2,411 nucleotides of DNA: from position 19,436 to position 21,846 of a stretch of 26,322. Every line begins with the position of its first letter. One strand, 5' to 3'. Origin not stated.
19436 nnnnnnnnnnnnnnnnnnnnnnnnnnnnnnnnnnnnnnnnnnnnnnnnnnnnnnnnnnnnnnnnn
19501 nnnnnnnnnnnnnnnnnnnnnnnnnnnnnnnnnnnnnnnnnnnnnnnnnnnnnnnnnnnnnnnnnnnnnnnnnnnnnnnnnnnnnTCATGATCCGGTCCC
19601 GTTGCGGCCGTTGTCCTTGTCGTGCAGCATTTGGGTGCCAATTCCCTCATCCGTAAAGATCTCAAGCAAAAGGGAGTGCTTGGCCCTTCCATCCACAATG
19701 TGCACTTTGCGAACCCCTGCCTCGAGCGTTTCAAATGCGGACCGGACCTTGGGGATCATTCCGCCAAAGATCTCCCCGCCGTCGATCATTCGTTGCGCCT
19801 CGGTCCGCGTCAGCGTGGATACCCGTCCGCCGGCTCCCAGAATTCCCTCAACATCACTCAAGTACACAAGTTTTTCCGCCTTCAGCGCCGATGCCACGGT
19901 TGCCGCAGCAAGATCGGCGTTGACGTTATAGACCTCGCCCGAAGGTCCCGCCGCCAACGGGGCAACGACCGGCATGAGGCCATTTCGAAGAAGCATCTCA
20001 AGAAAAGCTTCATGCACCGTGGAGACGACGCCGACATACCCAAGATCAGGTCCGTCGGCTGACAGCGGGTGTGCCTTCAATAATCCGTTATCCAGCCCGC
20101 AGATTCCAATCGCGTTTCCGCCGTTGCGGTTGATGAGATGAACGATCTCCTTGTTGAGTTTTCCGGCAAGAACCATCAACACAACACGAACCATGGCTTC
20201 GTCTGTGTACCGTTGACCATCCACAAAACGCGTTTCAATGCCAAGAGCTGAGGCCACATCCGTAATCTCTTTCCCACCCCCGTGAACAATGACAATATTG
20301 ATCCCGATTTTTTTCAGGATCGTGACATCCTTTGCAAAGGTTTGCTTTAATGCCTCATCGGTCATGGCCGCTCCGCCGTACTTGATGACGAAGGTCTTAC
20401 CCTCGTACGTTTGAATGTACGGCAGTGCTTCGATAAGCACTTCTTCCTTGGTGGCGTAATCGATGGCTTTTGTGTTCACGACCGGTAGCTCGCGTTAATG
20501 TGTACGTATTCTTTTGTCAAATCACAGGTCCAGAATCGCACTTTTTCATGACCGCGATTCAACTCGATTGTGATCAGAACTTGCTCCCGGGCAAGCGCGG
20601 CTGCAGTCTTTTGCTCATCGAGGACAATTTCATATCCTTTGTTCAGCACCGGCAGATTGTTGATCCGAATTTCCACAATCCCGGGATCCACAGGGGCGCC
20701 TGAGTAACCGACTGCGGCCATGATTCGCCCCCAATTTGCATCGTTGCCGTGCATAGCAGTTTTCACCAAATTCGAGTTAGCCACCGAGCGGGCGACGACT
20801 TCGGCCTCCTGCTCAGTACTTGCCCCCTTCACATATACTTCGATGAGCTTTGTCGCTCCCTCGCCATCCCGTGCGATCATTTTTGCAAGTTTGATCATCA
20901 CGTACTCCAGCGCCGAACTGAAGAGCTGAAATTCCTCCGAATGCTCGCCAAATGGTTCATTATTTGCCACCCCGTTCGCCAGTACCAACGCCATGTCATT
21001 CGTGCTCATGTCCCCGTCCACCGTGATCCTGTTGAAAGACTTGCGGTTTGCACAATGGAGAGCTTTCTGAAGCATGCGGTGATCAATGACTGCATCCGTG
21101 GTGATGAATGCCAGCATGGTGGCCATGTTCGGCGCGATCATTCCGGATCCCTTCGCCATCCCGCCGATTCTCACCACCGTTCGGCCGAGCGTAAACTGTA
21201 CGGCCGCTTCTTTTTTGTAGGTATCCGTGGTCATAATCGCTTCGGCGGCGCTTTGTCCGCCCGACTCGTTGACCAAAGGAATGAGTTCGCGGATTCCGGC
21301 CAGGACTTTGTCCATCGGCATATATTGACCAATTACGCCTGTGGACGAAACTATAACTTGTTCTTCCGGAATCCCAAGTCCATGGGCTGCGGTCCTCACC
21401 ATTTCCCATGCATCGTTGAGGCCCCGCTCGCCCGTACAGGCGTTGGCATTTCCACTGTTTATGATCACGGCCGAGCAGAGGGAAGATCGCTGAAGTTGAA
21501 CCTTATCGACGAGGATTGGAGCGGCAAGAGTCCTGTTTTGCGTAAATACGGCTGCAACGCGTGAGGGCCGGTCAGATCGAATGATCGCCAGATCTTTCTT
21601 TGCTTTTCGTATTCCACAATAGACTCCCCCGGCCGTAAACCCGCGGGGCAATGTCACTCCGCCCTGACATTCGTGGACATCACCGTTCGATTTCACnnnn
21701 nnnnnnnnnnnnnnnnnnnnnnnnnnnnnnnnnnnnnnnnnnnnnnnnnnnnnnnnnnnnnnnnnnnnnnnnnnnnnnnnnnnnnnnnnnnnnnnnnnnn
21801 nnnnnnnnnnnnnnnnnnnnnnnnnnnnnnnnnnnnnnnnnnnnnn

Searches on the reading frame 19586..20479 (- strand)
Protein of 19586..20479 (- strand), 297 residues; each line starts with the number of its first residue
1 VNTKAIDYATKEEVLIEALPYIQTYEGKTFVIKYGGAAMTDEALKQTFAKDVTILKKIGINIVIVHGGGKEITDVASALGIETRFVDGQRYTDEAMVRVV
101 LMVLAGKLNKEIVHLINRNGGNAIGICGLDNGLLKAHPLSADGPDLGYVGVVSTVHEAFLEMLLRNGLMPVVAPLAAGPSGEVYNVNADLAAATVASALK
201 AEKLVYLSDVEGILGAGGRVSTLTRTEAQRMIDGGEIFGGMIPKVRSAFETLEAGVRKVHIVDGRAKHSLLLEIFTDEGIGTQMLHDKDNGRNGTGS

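Call 5: search_protein_families(library=pfam, proteins=[window:19586-20479:-], max_evalue=0.01)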
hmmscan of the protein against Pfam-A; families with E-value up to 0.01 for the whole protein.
window:19586-20479:- (297 aa): 2 families
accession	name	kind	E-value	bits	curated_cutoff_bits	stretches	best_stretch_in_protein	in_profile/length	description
PF00696.33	AA_kinase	-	4.4e-44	151.4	24.9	1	28-263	1-234/234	Amino acid kinase family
PF09744.14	RH1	-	0.0025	18.1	24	0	226-257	11-44/65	RILP homology 1 domain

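Call 6: search_protein_families(library=ncbifam, proteins=[window:19586-20479:-], max_evalue=0.01)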
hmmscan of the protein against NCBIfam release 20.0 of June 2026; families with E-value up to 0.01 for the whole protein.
window:19586-20479:- (297 aa): 23 families
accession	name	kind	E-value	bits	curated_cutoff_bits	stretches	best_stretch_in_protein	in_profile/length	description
TIGR00761.1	argB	equivalog_domain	1.4e-74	250.5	151.3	1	29-261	1-231/231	acetylglutamate kinase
NF003641.0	PRK05279.1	equivalog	3.7e-44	151.3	344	1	15-288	13-293/441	amino-acid N-acetyltransferase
TIGR01890.1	N-Ac-Glu-synth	equivalog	8.9e-44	150.1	202.85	1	15-287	5-280/429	amino-acid N-acetyltransferase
NF010659.0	PRK14058.1-1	equivalog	6.4e-41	140.2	223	1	30-270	2-255/267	[LysW]-aminoadipate kinase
NF010662.0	PRK14058.1-4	equivalog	9.6e-40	136.4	194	2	146-268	127-248/264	[LysW]-aminoadipate/[LysW]-glutamate kinase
NF003387.0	PRK04531.1-2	equivalog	2.7e-33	115.1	426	1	27-283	36-285/441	acetylglutamate kinase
NF010661.0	PRK14058.1-3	equivalog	6.1e-30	104.3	251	1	29-272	2-261/283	acetylglutamate/acetylaminoadipate kinase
NF003386.0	PRK04531.1-1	equivalog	1.4e-27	96.7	417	1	28-284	41-291/442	acetylglutamate kinase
NF010660.0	PRK14058.1-2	equivalog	6.4e-19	68.8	241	1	31-261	3-239/249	[LysW]-aminoadipate/[LysW]-glutamate kinase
NF040647.1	IPPK_Arch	equivalog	1.6e-10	40.7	120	1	160-283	124-258/259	isopentenyl phosphate kinase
TIGR01027.1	proB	equivalog_domain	6.7e-07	28.8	186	1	160-289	117-256/363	glutamate 5-kinase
TIGR00656.1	asp_kin_monofn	equivalog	1.4e-06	27.6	402.25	1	29-221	3-193/407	aspartate kinase, monofunctional class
NF009008.0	PRK12354.1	subfamily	6.4e-05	22.2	361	1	186-263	203-282/308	carbamate kinase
TIGR01092.1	P5CS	equivalog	0.00015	20.1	796.75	1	187-289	168-278/715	delta l-pyrroline-5-carboxylate synthetase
TIGR00746.1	arcC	equivalog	0.00031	19.9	358.25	1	186-261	208-289/309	carbamate kinase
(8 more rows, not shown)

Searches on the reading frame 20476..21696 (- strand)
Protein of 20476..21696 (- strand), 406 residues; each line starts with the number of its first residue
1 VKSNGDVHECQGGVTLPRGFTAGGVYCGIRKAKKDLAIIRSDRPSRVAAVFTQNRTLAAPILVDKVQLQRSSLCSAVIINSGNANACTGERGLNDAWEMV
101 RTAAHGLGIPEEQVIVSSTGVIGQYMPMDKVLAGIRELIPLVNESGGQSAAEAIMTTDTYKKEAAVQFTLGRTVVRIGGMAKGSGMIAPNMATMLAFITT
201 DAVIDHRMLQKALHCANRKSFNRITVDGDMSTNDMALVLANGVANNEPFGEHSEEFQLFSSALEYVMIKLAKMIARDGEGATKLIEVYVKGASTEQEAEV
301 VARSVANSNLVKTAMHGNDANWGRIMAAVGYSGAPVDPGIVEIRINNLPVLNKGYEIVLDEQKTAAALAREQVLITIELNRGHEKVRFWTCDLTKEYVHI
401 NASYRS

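Call 5: search_protein_families(library=pfam, proteins=[window:20476-21696:-], max_evalue=0.01)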
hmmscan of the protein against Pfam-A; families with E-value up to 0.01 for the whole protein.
window:20476-21696:- (406 aa): 1 family
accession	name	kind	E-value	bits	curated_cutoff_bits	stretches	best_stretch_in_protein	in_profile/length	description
PF01960.23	ArgJ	-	2.9e-156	520.4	32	1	22-406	2-377/377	ArgJ family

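Call 6: search_protein_families(library=ncbifam, proteins=[window:20476-21696:-], max_evalue=0.01)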
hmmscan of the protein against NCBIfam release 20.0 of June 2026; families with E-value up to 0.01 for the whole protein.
window:20476-21696:- (406 aa): 2 families
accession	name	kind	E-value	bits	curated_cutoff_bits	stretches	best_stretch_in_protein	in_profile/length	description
NF003802.0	PRK05388.1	equivalog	1.3e-155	517.9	351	1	12-406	5-400/400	bifunctional glutamate N-acetyltransferase/amino-acid acetyltransferase ArgJ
TIGR00120.1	ArgJ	equivalog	2.5e-147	490.9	298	1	11-406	2-405/405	bifunctional ornithine acetyltransferase/N-acetylglutamate synthase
